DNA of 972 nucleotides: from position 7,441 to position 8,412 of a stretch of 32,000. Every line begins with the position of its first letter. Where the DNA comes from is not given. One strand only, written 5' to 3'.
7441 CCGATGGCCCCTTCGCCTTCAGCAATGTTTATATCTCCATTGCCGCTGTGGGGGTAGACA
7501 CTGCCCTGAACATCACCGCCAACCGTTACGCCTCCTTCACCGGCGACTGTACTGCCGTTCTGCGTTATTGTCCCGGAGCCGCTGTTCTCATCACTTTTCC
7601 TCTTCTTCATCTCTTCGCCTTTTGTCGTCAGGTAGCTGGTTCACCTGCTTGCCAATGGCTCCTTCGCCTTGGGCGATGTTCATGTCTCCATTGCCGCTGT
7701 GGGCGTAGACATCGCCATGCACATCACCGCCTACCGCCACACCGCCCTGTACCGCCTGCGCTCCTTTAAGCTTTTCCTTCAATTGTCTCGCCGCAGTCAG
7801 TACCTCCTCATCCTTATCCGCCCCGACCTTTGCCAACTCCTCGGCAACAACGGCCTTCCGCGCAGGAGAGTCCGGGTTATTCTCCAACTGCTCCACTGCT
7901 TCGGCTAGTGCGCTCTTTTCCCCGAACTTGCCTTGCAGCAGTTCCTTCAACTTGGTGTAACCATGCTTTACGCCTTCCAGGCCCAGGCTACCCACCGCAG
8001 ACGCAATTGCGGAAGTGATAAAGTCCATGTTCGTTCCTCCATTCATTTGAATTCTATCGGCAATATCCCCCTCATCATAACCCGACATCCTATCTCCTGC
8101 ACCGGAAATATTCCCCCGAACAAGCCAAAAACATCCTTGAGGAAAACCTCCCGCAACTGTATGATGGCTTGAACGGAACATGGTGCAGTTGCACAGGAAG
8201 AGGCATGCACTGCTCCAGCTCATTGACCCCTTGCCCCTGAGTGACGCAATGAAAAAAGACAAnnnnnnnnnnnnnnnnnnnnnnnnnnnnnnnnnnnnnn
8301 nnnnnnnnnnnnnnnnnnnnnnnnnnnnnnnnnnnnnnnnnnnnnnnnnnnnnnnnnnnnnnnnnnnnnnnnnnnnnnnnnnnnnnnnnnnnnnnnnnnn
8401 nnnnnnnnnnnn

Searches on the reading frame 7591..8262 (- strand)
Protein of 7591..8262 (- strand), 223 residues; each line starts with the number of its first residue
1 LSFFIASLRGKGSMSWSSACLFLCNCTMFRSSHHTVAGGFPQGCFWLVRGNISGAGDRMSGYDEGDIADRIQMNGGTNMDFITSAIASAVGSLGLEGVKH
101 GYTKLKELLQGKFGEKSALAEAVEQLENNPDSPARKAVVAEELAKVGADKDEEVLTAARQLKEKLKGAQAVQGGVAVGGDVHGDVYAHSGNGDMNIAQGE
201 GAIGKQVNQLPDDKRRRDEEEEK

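Call 11: search_protein_families(library=pfam, proteins=[window:7591-8262:-], max_evalue=0.01)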
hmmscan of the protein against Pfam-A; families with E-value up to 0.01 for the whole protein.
window:7591-8262:- (223 aa): 1 family
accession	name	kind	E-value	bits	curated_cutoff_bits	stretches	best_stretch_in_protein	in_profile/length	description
PF20701.3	HetE-N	-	8.7e-06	26.4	25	1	79-162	1-81/102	Het-E N-terminal domain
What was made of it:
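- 7591..8262 (-): HetE-N domain gene upstream of, and co-oriented with, the TPR gene. Pfam HetE-N E=8.7e-6 (call 11).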

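Call 100: search_protein_families(library=pfam, proteins=[P0137, P0066], max_evalue=0.01)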
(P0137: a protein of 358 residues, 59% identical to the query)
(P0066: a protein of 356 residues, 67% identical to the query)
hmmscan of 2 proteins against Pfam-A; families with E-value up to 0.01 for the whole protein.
P0137 (358 aa): 2 families
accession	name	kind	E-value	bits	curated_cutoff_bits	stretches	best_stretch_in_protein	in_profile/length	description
PF14734.12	DUF4469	-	0.0033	17.8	22.6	1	133-223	1-91/101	Domain of unknown function (DUF4469) with IG-like fold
PF14848.11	HU-DNA_bdg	-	0.0051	17.3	30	1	10-92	8-91/124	DNA-binding domain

P0066 (356 aa): 2 families
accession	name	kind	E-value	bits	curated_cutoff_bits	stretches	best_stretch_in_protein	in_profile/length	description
PF14848.11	HU-DNA_bdg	-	1.2e-08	35.4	30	1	3-115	2-115/124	DNA-binding domain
PF00216.26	Bac_DNA_binding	-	0.0065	17.1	22.4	0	29-72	2-44/90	Bacterial DNA-binding protein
